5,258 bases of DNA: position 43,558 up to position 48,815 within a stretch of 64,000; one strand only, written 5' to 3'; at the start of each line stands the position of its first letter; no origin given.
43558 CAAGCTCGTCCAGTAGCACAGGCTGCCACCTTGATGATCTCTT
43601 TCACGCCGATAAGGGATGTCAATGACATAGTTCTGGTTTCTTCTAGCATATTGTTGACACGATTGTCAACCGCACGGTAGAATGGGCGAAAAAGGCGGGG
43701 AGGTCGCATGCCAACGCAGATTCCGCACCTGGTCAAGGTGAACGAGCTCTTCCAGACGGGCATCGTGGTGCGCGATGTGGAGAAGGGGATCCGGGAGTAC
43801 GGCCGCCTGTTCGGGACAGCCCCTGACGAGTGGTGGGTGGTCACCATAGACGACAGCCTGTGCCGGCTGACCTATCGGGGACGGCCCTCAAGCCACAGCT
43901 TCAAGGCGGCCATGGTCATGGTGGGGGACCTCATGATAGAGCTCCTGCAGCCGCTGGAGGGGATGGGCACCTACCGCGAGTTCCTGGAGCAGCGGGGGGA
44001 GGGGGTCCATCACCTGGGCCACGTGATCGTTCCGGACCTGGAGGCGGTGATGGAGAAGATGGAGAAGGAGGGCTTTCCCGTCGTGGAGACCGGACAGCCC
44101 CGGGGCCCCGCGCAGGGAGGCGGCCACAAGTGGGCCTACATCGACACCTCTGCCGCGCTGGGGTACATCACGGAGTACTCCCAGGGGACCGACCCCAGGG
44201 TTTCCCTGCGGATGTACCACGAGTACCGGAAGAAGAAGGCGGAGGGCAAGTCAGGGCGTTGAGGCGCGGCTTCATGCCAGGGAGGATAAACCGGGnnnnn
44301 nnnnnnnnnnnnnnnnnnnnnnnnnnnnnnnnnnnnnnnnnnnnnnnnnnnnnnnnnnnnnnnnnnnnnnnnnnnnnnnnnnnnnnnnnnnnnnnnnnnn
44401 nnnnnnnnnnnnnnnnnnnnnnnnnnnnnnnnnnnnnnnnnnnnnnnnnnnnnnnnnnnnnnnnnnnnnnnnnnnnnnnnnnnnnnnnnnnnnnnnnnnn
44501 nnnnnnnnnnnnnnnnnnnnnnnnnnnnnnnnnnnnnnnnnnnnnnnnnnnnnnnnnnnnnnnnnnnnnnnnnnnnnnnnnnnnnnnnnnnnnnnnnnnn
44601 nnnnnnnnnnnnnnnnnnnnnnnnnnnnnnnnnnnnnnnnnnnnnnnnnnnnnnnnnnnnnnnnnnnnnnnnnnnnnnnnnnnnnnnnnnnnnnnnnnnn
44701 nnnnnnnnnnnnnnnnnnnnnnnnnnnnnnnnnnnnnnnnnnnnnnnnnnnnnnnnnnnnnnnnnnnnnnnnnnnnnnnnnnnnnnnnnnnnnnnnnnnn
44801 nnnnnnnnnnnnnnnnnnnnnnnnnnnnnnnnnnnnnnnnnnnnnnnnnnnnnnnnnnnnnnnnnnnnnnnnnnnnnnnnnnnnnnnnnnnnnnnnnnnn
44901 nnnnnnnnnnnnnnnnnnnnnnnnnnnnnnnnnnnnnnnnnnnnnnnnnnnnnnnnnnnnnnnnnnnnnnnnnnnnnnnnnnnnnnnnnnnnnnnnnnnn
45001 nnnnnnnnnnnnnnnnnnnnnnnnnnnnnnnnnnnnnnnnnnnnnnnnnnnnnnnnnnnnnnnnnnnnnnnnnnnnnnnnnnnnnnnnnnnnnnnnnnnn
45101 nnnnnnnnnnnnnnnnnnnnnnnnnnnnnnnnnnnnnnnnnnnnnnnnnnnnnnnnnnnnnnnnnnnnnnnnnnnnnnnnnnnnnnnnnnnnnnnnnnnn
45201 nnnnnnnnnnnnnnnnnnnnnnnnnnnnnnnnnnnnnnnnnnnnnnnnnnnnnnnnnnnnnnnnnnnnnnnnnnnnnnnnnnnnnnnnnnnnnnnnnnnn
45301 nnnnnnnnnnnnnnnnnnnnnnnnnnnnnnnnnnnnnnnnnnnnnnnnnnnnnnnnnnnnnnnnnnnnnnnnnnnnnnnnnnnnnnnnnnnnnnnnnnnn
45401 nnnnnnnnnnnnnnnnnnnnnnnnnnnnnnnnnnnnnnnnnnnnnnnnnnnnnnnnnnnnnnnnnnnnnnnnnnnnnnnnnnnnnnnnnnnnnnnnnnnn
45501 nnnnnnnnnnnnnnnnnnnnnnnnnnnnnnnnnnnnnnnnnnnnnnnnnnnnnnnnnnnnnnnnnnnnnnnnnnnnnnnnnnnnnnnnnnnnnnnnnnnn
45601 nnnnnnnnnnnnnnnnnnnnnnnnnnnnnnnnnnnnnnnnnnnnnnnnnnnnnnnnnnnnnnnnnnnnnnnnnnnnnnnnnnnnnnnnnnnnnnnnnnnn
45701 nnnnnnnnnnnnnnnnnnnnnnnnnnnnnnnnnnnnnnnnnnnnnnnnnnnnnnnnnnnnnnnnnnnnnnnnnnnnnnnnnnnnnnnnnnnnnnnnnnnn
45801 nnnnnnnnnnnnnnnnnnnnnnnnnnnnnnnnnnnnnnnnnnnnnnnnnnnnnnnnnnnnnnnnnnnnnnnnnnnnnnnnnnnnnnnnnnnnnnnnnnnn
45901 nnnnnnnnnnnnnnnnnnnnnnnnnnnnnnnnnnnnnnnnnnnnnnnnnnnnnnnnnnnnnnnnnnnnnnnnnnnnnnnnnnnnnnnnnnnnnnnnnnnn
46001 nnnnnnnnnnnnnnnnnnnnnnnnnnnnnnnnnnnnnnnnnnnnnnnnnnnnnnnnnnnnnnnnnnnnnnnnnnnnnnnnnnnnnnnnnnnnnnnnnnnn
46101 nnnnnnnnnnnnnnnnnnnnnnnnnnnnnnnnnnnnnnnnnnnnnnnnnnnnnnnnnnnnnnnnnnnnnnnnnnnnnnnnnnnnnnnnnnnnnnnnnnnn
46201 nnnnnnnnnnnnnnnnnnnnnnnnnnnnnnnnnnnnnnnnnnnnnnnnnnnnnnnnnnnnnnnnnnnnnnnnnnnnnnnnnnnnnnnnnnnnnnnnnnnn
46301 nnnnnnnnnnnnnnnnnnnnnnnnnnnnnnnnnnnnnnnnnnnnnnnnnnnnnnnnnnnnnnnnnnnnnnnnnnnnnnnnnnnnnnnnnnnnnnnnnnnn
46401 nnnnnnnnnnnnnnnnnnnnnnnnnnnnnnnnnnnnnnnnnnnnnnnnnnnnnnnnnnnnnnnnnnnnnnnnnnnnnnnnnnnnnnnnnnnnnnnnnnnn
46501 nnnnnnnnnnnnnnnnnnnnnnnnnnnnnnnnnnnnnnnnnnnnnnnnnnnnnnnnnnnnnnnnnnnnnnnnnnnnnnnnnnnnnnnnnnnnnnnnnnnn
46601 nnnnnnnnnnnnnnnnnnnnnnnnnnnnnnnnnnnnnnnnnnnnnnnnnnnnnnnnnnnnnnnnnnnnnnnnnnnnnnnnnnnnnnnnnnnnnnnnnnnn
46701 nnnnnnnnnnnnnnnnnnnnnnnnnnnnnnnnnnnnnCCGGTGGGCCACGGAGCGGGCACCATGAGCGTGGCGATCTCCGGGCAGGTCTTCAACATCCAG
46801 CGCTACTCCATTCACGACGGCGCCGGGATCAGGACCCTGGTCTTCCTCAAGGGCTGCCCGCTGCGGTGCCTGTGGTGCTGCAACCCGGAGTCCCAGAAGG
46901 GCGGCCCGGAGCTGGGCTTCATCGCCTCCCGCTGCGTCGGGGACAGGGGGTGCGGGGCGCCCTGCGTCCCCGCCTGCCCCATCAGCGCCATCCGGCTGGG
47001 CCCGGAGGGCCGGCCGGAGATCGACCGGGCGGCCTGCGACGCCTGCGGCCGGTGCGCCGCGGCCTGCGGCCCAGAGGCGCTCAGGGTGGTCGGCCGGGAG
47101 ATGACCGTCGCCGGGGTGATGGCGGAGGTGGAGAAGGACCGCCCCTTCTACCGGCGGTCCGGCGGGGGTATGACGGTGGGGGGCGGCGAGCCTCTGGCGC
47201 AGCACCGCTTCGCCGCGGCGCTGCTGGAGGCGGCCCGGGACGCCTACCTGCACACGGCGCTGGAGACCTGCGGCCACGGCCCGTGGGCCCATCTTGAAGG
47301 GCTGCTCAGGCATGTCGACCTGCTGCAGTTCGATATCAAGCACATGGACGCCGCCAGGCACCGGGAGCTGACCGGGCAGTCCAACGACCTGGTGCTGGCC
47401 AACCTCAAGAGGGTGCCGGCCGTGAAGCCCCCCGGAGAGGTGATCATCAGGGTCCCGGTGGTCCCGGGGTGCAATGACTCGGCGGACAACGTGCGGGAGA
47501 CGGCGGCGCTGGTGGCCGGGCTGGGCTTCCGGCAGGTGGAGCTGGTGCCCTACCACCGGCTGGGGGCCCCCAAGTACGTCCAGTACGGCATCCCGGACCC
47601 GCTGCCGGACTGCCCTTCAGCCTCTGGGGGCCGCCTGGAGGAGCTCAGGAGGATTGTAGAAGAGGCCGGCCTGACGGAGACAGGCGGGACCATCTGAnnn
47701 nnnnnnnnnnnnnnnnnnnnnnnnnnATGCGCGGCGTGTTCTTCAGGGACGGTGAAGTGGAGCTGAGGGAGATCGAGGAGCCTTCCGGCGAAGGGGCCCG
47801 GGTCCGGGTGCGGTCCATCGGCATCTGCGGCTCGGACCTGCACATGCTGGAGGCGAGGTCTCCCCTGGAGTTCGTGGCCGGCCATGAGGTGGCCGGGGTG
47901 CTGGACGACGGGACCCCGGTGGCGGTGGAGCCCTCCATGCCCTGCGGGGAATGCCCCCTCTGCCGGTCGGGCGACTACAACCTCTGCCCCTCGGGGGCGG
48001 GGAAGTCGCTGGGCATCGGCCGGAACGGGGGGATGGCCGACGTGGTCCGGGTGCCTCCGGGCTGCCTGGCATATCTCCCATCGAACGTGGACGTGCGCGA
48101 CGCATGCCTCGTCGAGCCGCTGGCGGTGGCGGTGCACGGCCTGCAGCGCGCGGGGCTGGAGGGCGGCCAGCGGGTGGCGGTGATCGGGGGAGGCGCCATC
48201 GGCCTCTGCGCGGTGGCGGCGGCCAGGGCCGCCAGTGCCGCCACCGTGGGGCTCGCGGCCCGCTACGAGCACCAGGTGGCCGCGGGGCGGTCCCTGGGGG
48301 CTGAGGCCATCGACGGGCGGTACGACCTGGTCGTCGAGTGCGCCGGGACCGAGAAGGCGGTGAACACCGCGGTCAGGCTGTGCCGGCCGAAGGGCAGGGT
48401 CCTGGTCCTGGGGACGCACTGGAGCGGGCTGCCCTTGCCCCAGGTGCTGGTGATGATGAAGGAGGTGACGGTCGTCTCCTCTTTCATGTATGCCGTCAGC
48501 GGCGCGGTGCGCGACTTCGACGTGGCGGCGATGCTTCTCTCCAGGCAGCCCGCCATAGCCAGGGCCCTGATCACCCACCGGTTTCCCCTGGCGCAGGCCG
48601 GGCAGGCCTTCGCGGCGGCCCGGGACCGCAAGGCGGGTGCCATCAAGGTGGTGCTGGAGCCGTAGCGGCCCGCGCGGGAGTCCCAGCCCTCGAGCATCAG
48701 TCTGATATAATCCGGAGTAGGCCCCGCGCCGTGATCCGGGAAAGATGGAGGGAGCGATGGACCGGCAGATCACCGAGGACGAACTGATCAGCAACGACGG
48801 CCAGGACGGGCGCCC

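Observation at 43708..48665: Eliminase-class glycyl radical enzyme of unknown specificity in an operon with a VOC protein and Zn-ADH, driven by a consensus promoter with an overlapping perfect palindrome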

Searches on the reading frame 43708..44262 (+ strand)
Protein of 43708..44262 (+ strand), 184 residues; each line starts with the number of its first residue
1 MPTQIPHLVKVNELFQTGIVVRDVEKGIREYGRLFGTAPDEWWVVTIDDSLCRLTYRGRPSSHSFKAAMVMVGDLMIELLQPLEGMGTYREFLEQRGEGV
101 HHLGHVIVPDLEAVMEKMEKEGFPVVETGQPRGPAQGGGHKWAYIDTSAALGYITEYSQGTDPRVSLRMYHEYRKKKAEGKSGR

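Call 8: search_protein_families(library=pfam, proteins=[window:43708-44262:+])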
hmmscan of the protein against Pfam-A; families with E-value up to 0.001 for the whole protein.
window:43708-44262:+ (184 aa): 1 family
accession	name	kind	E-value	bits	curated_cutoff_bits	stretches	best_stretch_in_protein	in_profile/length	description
PF13669.12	Glyoxalase_4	-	3.6e-17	63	27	1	16-143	2-108/109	Glyoxalase/Bleomycin resistance protein/Dioxygenase superfamily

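Call 9: search_protein_families(library=ncbifam, proteins=[window:43708-44262:+])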
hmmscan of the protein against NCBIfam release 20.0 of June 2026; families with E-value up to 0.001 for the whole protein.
window:43708-44262:+ (184 aa): 1 family
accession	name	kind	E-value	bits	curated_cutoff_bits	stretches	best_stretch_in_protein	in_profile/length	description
TIGR03081.1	metmalonyl_epim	equivalog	4.4e-11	43.4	114.95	1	17-158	5-128/129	methylmalonyl-CoA epimerase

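Call 33: search_solved_structures(query=window:43708-44262:+, max_evalue=0.01)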
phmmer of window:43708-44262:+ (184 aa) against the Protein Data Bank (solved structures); distinct sequences matched with E-value up to 0.01: 3.
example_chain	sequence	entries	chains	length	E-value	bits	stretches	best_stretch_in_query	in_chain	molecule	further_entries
3gm5_A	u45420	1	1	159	3.9e-25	91.9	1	9-156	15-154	Lactoylglutathione lyase and related lyases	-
3oa4_A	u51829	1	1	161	2.3e-08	37.2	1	62-167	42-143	glyoxalase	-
6bu2_A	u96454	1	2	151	0.0012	21.8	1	72-136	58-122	Glyoxalase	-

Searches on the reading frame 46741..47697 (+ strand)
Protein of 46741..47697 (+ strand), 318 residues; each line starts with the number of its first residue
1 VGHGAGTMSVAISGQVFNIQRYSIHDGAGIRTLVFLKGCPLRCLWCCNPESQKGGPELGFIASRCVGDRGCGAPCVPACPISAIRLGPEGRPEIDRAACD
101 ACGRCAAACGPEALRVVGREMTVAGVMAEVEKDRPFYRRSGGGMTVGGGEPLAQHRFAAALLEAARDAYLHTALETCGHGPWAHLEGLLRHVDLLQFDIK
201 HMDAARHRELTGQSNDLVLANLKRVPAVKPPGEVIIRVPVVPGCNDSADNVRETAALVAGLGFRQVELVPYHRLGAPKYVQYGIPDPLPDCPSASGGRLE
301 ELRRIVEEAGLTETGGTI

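Call 8: search_protein_families(library=pfam, proteins=[window:46741-47697:+])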
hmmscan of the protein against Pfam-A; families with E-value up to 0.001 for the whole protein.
window:46741-47697:+ (318 aa): 5 families
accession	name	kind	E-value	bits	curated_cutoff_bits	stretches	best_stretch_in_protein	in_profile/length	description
PF04055.27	Radical_SAM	-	2.6e-14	54.2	29.5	1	112-247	17-157/166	Radical SAM superfamily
PF13353.11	Fer4_12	-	2.7e-08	34.6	22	1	26-54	2-30/137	4Fe-4S single cluster domain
PF12837.12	Fer4_6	-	0.00021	21.5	25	1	92-110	2-20/24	4Fe-4S binding domain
PF12838.12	Fer4_7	-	0.00057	20.7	27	1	70-110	4-49/52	4Fe-4S dicluster domain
PF13187.11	Fer4_9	-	0.0008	19.8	27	1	70-110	4-48/52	4Fe-4S dicluster domain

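Call 9: search_protein_families(library=ncbifam, proteins=[window:46741-47697:+])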
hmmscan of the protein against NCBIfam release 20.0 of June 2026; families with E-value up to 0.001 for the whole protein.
window:46741-47697:+ (318 aa): 28 families (the best 25 are shown)
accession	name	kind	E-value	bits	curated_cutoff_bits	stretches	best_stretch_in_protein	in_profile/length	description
NF048010.1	SfplDhtActHpsHDes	equivalog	3.7e-103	344.4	430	1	13-305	5-297/298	(2S)-3-sulfopropanediol dehydratase activating enzyme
TIGR02494.1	PFLE_PFLC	subfamily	3.8e-99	331.6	174.35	1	16-310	1-293/293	glycyl-radical enzyme activating protein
TIGR04395.1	cutC_activ_rSAM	equivalog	7.8e-83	278.3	360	1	14-311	5-302/309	choline TMA-lyase-activating enzyme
NF043069.1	T4HPD_activ_SAM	equivalog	4e-82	276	425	1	14-311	2-293/299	trans-4-hydroxy-L-proline dehydratase activase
NF033719.1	ind_deCO2_activ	equivalog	3.8e-81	272.7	425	1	14-312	1-299/302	indoleacetate decarboxylase activase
NF033717.2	HPDL_rSAM_activ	equivalog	1.1e-76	258.1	420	1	13-310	3-300/311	4-hydroxyphenylacetate decarboxylase activase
NF048008.1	SfplDhtActHpfHKleb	equivalog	1.4e-75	254.5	500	1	16-287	2-274/308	(2S)-3-sulfopropanediol dehydratase activating enzyme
TIGR04003.1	rSAM_BssD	equivalog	7.7e-63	212.5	496.45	1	16-283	3-271/314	[benzylsuccinate synthase]-activating enzyme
NF007483.0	PRK10076.1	equivalog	2e-61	207.7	326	2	94-314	71-289/292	[formate-C-acetyltransferase]-activating enzyme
TIGR02493.1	PFLA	equivalog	1e-50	172.3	231.75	2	104-308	28-234/235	pyruvate formate-lyase-activating protein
TIGR04041.1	activase_YjjW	hypoth_equivalog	7.9e-36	123.9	250.2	1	15-278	3-245/276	YjjW family glycine radical enzyme activase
NF008356.0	PRK11145.1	equivalog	1.1e-35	123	375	2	117-310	47-241/246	pyruvate formate lyase 1-activating protein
TIGR02495.1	NrdG2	equivalog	2.2e-11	43.5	131.15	1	123-257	49-179/193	anaerobic ribonucleoside-triphosphate reductase activating protein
TIGR04349.1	rSAM_QueE_gams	hypoth_equivalog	1.3e-08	34.8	300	0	116-179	43-99/210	7-carboxy-7-deazaguanine synthase QueE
NF005505.0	PRK07118.1-4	equivalog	3.5e-07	30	378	1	71-122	146-195/265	Fe-S cluster domain-containing protein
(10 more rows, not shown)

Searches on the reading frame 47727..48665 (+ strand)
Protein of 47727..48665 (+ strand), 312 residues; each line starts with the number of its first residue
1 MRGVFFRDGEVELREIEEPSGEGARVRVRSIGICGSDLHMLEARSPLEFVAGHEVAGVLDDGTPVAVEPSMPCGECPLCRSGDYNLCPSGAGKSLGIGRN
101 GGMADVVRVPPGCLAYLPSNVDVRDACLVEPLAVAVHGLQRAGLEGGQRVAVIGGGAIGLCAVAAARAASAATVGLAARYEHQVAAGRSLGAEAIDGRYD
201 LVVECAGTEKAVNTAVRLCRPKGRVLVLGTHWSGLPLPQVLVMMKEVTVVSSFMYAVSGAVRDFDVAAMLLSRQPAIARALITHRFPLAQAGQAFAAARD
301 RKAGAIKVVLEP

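Call 8: search_protein_families(library=pfam, proteins=[window:47727-48665:+])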
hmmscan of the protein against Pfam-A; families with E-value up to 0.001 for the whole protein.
window:47727-48665:+ (312 aa): 4 families
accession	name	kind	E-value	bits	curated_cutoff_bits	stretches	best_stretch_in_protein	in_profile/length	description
PF08240.17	ADH_N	-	1.2e-14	54.9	23.5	1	24-118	5-103/104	Alcohol dehydrogenase GroES-like domain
PF00107.32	ADH_zinc_N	-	9.4e-14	51.9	31.8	1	197-258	57-117/129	Zinc-binding dehydrogenase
PF16912.11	Glu_dehyd_C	-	3e-10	40.4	34.9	1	126-311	4-210/211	Glucose dehydrogenase C-terminus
PF13602.12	ADH_zinc_N_2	-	4.1e-06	28.2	27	1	188-303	10-128/134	Zinc-binding dehydrogenase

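Call 9: search_protein_families(library=ncbifam, proteins=[window:47727-48665:+])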
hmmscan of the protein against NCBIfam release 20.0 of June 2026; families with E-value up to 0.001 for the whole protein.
window:47727-48665:+ (312 aa): 19 families
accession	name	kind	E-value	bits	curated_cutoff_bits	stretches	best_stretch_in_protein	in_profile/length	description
NF007375.0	PRK09880.1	equivalog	3e-33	115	469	1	11-309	18-340/344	L-idonate 5-dehydrogenase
NF007642.0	PRK10309.1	equivalog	1.4e-28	100.1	550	1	21-309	25-343/347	galactitol-1-phosphate 5-dehydrogenase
NF041097.1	keto_inos_dh_IolM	equivalog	4.5e-28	98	450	1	6-194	35-254/389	scyllo-inosose 3-dehydrogenase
TIGR00692.1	tdh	equivalog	8.2e-28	97.4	458.35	2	18-193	20-208/340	L-threonine 3-dehydrogenase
NF007489.0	PRK10083.1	equivalog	3.9e-27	95.1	376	2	11-193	14-208/339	Zn-dependent oxidoreductase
NF003808.0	PRK05396.1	equivalog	1.3e-26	93.3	380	2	13-193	15-210/341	L-threonine 3-dehydrogenase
NF010344.0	PRK13771.1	subfamily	1.3e-19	70.4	349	1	10-303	12-325/334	putative alcohol dehydrogenase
NF047908.1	AldhRedAhr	equivalog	1.3e-16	60.4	470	1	21-310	28-333/335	NADPH-dependent aldehyde reductase Ahr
NF041172.1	AcrlCoa_red_Thmprot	equivalog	9.2e-15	54.4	500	1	11-303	13-326/334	acryloyl-CoA reductase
TIGR02819.1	fdhA_non_GSH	equivalog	2e-12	46.4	636.95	1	18-200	33-242/397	formaldehyde dehydrogenase, glutathione-independent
TIGR02822.1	adh_fam_2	subfamily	5.6e-12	45.4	283.5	1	12-306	18-322/329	zinc-binding alcohol dehydrogenase family protein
TIGR03989.1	Rxyl_3153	subfamily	5.7e-11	42.3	440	1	11-92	16-110/370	NDMA-dependent alcohol dehydrogenase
TIGR03366.1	HpnZ_proposed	hypoth_equivalog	2.6e-10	40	328.1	1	24-230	8-254/315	putative phosphonate catabolism associated alcohol dehydrogenase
TIGR03201.1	dearomat_had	equivalog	7.1e-10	38.5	338.65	1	15-179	17-199/349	6-hydroxycyclohex-1-ene-1-carbonyl-CoA dehydrogenase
NF006940.0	PRK09422.1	equivalog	7.5e-09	35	344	1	16-196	19-211/338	alcohol dehydrogenase AdhP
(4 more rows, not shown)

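Call 34: search_solved_structures(query=window:47727-48665:+, max_evalue=1e-15)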
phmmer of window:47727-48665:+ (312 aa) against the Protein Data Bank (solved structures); distinct sequences matched with E-value up to 1e-15: 18.
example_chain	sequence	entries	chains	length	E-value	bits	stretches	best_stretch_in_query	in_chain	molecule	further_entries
1e3j_A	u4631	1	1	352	2.2e-36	129.1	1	8-194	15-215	NADP(H)-DEPENDENT KETOSE REDUCTASE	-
4ej6_A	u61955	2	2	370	2.6e-31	112.5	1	15-257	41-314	Putative zinc-binding dehydrogenase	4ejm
7y9p_A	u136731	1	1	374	3.8e-30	108.6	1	14-310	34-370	Xylitol dehydrogenase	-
8wwd_A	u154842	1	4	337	6.9e-29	104.5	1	10-312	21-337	Zinc-containing alcohol dehydrogenase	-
5vm2_A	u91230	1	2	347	3.2e-28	102.3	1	14-205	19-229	Alcohol dehydrogenase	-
1pl6_A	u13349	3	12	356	1.5e-26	96.8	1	11-308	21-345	Sorbitol dehydrogenase | human sorbitol dehydrogenase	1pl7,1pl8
4a2c_A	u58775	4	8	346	4.4e-26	95.3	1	21-304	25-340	GALACTITOL-1-PHOSPHATE 5-DEHYDROGENASE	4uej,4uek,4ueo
3qe3_A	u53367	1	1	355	9.8e-26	94.1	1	12-309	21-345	Sorbitol dehydrogenase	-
3m6i_A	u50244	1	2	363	7.4e-25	91.3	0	21-184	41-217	L-arabinitol 4-dehydrogenase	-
4cpd_A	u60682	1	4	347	4.5e-24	88.7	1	1-310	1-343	ALCOHOL DEHYDROGENASE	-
6dkh_A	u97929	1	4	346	4e-23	85.6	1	21-306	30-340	L-idonate 5-dehydrogenase (NAD(P)(+))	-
2dq4_A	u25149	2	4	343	1.3e-20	77.4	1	14-312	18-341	L-threonine 3-dehydrogenase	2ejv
2dfv_A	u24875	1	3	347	2.3e-19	73.2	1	12-306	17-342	Probable L-threonine 3-dehydrogenase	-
2d8a_A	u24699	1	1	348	2.3e-19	73.2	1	12-306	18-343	Probable L-threonine 3-dehydrogenase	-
6isv_A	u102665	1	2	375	7.5e-19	71.5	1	22-265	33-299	Acetophenone reductase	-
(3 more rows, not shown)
